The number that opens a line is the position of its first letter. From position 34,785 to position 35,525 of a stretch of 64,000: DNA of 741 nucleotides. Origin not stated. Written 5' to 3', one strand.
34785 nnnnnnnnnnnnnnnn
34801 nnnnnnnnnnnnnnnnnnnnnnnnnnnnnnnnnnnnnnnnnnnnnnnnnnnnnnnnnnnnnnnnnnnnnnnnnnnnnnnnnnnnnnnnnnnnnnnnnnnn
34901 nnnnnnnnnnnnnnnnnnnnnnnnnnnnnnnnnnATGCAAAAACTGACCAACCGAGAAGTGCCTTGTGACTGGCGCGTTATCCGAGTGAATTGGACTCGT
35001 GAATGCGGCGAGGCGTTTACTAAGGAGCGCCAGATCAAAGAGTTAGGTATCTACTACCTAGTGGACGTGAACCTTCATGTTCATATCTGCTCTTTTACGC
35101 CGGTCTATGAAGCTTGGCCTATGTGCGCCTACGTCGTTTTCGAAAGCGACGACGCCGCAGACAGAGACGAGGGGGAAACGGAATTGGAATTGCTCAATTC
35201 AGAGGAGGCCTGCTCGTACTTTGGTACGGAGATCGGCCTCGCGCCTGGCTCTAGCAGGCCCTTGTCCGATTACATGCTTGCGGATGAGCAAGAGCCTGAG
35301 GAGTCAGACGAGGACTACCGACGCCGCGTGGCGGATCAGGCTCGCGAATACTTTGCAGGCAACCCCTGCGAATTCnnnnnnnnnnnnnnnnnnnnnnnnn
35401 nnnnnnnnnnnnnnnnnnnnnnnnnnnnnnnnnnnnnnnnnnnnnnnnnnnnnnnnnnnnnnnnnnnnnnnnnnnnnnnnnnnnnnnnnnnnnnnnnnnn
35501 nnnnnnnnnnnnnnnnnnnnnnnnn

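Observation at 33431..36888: Early cluster of acidic proteins including an Ocr-like DNA mimic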

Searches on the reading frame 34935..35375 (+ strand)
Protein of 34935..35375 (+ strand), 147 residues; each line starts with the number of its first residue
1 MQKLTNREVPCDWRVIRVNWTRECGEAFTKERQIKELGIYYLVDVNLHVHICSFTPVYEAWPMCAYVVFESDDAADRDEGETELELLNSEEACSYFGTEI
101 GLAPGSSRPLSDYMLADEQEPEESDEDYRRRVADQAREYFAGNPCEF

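Call 5: search_protein_families(library=phrogs, proteins=[window:34935-35375:+], max_evalue=0.1)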
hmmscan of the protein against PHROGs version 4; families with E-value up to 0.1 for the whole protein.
window:34935-35375:+ (147 aa): 0 families

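Call 6: search_protein_families(library=pfam, proteins=[window:34935-35375:+], max_evalue=0.1)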
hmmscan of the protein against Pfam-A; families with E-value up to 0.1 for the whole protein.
window:34935-35375:+ (147 aa): 0 families

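Call 87: search_protein_families(library=ncbifam, proteins=[window:34935-35375:+], max_evalue=0.1)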
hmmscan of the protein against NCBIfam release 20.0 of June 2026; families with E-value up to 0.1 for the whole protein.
window:34935-35375:+ (147 aa): 0 families

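Call 111: search_protein_families(library=padloc, proteins=[window:34935-35375:+], max_evalue=0.01)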
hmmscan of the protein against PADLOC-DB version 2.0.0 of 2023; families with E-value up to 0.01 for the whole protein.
window:34935-35375:+ (147 aa): 0 families

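Call 123: search_dna_similar(query=window:34935-35375:+, collection=phages, mode=protein, max_evalue=0.1, max_rows=10)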
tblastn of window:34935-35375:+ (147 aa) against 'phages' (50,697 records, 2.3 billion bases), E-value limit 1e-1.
Records with a match: 1; places in all: 1; records where one place covers at least 80% of the query: 0.
Best place of each record, by identity: <60% 1.
By first word of the organism name: Rhodococcus 1.
By host as written in the record: Rhodococcus qingshengii S10 1.
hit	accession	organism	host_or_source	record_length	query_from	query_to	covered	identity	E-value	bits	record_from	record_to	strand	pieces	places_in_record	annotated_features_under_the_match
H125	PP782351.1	Rhodococcus phage Perlina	Rhodococcus qingshengii S10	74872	45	82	26%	40.0%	6e-2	39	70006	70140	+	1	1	helicase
